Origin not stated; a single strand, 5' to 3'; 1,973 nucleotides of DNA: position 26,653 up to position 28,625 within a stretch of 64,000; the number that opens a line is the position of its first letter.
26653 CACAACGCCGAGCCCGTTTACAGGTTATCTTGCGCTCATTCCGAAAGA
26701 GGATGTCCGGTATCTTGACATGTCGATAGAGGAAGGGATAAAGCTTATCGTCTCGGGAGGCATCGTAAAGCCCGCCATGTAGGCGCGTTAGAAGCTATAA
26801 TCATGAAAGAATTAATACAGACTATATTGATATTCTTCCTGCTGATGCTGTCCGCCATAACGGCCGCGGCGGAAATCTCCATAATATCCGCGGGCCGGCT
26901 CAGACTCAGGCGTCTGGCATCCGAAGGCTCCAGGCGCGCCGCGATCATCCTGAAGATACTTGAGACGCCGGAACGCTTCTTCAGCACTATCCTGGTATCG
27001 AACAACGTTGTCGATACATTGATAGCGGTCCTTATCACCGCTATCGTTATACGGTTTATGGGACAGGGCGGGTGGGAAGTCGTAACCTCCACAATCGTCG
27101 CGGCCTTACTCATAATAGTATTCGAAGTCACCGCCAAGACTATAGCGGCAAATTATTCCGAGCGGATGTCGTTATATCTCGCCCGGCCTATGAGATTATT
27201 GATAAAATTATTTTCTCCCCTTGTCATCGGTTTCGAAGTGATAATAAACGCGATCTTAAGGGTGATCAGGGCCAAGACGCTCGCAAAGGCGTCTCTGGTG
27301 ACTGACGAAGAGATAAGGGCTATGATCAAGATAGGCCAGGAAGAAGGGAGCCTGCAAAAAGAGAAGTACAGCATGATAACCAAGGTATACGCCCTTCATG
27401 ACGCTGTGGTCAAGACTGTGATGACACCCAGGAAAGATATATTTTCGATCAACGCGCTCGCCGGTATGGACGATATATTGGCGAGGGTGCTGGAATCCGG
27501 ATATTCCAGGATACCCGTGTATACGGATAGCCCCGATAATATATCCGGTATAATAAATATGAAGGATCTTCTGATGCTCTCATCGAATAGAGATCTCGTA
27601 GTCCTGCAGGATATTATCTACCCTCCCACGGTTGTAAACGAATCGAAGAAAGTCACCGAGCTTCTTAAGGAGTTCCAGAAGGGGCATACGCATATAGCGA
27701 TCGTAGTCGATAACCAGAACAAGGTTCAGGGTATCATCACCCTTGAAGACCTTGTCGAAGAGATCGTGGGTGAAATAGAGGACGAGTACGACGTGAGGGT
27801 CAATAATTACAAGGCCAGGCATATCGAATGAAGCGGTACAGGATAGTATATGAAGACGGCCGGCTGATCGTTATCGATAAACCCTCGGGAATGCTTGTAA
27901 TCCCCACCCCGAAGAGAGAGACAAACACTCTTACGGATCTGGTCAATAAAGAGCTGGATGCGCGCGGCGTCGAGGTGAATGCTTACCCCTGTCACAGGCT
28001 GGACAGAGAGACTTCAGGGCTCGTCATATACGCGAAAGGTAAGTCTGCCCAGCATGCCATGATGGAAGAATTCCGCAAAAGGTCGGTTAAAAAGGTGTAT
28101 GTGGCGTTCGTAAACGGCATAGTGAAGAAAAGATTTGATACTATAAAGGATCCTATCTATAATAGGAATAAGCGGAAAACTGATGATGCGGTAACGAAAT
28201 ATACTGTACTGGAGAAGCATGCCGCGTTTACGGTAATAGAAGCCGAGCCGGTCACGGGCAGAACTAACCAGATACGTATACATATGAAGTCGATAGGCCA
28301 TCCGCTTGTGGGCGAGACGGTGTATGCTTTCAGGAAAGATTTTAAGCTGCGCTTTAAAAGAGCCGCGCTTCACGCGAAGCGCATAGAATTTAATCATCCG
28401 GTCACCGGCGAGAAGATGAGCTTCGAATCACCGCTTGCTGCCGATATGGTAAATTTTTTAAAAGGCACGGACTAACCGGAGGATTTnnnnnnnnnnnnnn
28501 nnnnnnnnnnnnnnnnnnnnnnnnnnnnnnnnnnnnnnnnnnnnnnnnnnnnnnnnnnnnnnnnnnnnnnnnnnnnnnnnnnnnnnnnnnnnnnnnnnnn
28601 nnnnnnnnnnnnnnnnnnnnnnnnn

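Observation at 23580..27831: Candidate Mg2+ homeostasis locus built around an NRAMP-family protein lacking the canonical transition-metal binding residues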

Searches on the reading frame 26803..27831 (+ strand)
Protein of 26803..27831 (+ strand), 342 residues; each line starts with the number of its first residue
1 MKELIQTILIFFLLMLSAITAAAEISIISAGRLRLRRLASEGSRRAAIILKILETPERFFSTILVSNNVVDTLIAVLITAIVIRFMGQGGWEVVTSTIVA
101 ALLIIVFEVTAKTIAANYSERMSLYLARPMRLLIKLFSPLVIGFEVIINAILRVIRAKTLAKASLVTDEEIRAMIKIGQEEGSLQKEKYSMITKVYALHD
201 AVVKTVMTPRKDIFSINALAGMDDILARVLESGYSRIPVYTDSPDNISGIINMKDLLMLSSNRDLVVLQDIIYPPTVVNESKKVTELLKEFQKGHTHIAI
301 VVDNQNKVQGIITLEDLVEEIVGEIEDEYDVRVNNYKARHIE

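Call 3: search_protein_families(library=pfam, proteins=[window:26803-27831:+], max_evalue=0.01)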
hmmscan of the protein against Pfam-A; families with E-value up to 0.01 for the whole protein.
window:26803-27831:+ (342 aa): 2 families
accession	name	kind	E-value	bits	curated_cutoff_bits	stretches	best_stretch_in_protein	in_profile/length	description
PF01595.25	CNNM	-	1.8e-42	145.5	28.4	1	8-187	1-180/181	Cyclin M transmembrane N-terminal domain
PF00571.33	CBS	-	8e-18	65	24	2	273-322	7-56/57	CBS domain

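Call 4: search_protein_families(library=ncbifam, proteins=[window:26803-27831:+], max_evalue=0.01)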
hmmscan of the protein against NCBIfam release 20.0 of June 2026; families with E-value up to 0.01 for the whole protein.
window:26803-27831:+ (342 aa): 13 families
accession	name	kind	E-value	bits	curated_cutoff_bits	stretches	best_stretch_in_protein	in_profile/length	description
TIGR03520.1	GldE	subfamily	3.7e-59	200.8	376.05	1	11-336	2-325/408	gliding motility-associated protein GldE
NF052568.1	PolamExpPaeASal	equivalog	1.3e-46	159.3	500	1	7-326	5-337/424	polyamine export protein PaeA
NF008604.1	PRK11573.1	equivalog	2.2e-41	142.1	475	1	8-325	11-329/428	hypothetical protein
NF011675.0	PRK15094.1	equivalog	1e-30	107.1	379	1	169-331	35-198/292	CNNM family magnesium/cobalt transport protein CorC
NF053863.1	DS11_antiphage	equivalog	7.4e-08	31.8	260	1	179-320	60-191/305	CBS domain-containing anti-phage protein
NF053603.1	HhpR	exception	7.6e-07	28.6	520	1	203-341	3-137/282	CBS domain-containing high hydrostatic pressure regulator HhpR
NF041630.1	CBS_CbpB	equivalog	1.2e-05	25.2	125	0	199-258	7-65/143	cyclic-di-AMP-binding protein CbpB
NF041552.1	TF_PrdR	equivalog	5.6e-05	21.7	795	1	201-329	6-133/577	sigma-54 dependent transcriptional regulator PrdR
TIGR01302.1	IMP_dehydrog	equivalog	5.7e-05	22.2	481.5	1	188-319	72-198/450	IMP dehydrogenase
NF011443.0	PRK14869.1-5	equivalog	0.0001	20.9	335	0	276-327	80-131/546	putative manganese-dependent inorganic diphosphatase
NF011440.0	PRK14869.1-2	equivalog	0.00016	20.4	746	1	268-333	69-137/541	putative manganese-dependent inorganic diphosphatase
TIGR01186.1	proV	subfamily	0.001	18.3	326.6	0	270-324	306-360/363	betaine/proline/choline family ABC transporter ATP-binding protein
TIGR00393.1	kpsF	subfamily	0.0026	17.4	203.7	0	275-320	167-211/268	KpsF/GutQ family sugar-phosphate isomerase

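Call 49: search_solved_structures(query=window:26803-27831:+, max_evalue=0.00001, show_alignments=2)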
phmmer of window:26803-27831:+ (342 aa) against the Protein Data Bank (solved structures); distinct sequences matched with E-value up to 0.00001: 38.
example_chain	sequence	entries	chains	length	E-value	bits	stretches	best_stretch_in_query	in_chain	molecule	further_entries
7m1t_A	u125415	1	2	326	1.8e-50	175.7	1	4-324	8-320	Hemolysin, contains CBS domains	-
7m1u_A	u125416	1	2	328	3.7e-49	171.4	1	4-322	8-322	Hemolysin, contains CBS domains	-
7cfk_A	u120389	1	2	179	1.2e-30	110.6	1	164-330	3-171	Hemolysin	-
7cfh_A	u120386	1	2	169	2.2e-29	106.5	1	165-328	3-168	Hemolysin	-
4hg0_A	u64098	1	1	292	7.2e-27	98.2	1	169-331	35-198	Magnesium and cobalt efflux protein CorC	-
9y9f_A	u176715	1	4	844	2.5e-26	96.5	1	6-339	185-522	Metal transporter CNNM4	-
3lfr_A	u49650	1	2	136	2.6e-26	96.4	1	200-331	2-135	putative Metal ion transporter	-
9y9g_A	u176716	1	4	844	5.3e-26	95.4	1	6-339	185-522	Metal transporter CNNM4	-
9y9d_A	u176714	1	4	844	5.3e-26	95.4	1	6-339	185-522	Metal transporter CNNM4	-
11gq_A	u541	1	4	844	1.4e-25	94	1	6-339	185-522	Metal transporter CNNM4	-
7msu_A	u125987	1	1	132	1.9e-25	93.6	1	200-324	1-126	Hemolysin, contains CBS domains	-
7cfi_A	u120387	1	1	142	1.4e-24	90.8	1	189-325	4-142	Hemolysin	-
5yz2_A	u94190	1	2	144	3.1e-22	83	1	203-327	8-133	Magnesium and cobalt efflux protein CorC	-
3jtf_A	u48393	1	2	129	1.3e-21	81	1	202-326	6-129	Magnesium and cobalt efflux protein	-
3lhh_A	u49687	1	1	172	5.6e-21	78.9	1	166-327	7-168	CBS domain protein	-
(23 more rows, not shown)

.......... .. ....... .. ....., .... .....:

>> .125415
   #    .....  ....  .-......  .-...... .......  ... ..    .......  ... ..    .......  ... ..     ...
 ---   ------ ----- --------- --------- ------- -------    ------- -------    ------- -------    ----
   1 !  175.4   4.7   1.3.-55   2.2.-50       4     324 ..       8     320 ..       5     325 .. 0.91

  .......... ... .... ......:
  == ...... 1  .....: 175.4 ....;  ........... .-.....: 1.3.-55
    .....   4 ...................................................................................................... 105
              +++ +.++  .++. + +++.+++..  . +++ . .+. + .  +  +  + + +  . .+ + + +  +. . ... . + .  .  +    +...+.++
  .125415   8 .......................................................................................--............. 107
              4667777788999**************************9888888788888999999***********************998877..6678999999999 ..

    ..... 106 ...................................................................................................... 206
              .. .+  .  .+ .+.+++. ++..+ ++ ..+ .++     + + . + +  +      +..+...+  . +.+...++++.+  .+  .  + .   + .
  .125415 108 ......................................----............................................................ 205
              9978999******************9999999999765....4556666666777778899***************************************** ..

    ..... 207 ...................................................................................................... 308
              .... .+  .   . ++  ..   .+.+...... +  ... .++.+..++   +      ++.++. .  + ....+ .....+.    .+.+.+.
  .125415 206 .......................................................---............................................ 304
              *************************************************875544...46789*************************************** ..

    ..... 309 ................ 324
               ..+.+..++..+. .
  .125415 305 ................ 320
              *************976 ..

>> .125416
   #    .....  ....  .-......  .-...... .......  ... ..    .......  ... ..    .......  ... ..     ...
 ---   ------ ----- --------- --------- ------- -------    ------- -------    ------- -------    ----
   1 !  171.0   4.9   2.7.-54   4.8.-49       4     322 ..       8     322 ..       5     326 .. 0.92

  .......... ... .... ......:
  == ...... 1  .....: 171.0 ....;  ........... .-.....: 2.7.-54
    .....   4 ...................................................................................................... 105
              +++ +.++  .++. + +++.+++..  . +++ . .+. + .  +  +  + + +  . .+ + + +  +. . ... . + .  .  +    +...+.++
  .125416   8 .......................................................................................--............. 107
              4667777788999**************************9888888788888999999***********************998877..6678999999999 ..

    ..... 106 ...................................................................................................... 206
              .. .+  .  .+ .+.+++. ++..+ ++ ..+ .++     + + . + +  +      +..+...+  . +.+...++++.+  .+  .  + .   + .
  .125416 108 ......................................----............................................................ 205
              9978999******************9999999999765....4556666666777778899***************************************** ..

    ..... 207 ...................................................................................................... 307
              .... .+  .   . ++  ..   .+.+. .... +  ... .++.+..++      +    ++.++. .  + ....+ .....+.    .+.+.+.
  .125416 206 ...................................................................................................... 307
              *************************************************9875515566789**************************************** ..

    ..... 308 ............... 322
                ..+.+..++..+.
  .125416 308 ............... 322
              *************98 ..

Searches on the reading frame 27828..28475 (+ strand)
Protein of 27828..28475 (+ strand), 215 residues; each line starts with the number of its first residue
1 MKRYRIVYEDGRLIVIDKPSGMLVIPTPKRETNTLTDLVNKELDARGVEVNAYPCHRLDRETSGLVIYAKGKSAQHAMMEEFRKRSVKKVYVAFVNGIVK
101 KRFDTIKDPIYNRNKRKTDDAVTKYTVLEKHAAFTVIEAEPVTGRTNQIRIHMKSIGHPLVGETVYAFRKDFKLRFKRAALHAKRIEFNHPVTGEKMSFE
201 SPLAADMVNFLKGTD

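Call 3: search_protein_families(library=pfam, proteins=[window:27828-28475:+], max_evalue=0.01)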
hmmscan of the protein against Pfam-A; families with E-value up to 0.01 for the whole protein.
window:27828-28475:+ (215 aa): 1 family
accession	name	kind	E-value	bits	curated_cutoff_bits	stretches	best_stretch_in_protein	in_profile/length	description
PF00849.27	PseudoU_synth_2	-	2.8e-33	115.7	26.8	1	13-154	2-151/152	RNA pseudouridylate synthase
